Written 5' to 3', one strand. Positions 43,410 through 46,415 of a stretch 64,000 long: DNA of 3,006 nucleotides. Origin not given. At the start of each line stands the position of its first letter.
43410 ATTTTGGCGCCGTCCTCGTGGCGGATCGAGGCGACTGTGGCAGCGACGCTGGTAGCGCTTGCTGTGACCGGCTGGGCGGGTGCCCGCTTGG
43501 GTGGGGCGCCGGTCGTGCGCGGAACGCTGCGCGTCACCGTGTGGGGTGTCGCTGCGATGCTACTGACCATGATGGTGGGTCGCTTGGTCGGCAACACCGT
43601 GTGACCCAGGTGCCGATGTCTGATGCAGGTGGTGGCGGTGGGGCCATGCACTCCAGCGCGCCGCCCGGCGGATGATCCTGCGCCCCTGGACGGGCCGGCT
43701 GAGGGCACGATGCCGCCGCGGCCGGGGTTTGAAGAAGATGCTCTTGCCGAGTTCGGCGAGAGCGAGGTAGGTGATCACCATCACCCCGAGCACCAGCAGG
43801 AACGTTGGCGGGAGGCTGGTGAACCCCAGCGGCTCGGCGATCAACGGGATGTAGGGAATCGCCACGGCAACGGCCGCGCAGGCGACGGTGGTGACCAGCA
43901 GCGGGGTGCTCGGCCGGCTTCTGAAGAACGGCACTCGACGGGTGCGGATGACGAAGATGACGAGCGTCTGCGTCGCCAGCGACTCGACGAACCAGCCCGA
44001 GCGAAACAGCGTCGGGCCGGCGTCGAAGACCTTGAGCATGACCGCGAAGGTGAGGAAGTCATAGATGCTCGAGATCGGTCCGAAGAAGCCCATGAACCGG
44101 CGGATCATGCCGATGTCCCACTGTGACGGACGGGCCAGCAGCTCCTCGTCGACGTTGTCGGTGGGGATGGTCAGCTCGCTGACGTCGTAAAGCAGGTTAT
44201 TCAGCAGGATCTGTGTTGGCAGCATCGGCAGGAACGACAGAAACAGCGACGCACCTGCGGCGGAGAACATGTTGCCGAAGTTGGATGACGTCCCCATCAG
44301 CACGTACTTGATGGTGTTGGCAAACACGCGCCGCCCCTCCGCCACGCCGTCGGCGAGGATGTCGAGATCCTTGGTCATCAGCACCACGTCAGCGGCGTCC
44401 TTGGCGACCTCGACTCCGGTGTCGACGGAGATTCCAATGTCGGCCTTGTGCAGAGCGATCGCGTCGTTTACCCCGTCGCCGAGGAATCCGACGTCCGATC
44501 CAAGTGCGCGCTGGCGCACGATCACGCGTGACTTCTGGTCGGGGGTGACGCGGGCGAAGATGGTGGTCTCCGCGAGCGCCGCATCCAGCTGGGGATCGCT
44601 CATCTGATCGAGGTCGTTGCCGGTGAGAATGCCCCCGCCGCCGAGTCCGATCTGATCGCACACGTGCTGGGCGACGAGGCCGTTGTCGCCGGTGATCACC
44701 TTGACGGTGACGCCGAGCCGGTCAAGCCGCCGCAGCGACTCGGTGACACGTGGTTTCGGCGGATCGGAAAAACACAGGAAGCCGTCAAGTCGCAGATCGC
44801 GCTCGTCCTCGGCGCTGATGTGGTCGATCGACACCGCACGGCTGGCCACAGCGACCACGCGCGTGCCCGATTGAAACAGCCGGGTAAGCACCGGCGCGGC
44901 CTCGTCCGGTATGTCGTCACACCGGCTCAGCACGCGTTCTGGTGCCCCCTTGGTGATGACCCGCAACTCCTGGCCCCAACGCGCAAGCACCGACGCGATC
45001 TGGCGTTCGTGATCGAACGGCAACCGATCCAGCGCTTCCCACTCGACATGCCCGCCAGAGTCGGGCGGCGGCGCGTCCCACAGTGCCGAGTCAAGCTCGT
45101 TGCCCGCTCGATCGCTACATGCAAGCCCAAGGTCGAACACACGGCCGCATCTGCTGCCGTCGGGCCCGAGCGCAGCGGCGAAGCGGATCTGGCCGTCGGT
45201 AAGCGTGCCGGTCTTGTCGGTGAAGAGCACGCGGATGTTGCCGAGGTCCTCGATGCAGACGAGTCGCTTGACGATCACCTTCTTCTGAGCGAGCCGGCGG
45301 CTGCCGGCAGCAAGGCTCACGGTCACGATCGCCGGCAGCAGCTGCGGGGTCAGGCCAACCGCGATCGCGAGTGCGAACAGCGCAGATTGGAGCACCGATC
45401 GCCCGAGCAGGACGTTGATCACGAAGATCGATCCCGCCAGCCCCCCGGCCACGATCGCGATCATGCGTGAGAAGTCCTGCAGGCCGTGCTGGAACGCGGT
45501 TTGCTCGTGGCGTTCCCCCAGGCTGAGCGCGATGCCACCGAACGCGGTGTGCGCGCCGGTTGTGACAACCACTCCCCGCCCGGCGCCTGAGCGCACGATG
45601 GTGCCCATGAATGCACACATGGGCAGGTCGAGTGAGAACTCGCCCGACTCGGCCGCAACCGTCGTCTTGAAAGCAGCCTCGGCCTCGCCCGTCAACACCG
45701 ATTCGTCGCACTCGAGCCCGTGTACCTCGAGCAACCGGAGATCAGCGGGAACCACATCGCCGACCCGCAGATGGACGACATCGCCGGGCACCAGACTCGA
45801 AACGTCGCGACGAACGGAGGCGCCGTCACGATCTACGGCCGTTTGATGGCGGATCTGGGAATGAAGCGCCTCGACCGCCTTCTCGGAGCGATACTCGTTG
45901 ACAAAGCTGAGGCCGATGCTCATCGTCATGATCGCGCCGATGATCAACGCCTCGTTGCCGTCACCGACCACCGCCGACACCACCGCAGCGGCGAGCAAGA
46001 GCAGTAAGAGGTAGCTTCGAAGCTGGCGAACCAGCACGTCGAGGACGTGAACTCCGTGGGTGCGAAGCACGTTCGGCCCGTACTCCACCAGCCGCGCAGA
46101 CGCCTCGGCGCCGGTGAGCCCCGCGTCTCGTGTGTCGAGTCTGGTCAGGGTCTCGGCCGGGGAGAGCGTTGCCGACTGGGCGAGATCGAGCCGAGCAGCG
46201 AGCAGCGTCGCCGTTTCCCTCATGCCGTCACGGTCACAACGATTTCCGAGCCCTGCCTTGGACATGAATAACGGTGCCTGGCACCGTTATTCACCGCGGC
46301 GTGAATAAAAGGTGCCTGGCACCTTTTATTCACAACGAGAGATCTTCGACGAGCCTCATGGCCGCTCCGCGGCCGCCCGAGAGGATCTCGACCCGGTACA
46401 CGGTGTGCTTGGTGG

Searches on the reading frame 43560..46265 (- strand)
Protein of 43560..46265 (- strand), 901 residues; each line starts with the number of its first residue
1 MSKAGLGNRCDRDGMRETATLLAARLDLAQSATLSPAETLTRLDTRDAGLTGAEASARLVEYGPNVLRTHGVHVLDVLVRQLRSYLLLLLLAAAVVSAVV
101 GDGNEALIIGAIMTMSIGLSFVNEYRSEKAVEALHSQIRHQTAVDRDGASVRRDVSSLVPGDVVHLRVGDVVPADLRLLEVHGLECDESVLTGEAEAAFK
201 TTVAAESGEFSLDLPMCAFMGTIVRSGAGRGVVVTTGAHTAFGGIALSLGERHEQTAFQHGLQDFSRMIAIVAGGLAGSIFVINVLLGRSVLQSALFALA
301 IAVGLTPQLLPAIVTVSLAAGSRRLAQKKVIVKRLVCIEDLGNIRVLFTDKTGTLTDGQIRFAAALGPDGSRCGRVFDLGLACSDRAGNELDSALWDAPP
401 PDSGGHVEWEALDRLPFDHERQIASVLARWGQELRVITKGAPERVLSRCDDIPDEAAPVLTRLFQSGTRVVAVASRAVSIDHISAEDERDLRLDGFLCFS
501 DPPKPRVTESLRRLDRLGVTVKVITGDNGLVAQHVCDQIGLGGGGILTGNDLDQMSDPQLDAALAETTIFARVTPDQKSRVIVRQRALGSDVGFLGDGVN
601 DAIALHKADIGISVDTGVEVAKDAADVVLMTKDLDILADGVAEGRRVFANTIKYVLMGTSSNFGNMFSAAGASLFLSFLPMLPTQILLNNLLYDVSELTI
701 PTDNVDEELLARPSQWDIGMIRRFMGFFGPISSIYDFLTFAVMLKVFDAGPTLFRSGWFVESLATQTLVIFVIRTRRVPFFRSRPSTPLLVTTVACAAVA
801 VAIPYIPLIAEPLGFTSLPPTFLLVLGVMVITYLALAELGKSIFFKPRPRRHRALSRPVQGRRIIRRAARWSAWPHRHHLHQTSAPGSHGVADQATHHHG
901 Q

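Call 26: find_encoding_contigs(protein=window:43560-46265:-, flank=10000, max_places=4)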
Protein window:43560-46265:- (901 aa): no gene with exactly this product is on record in the collection.
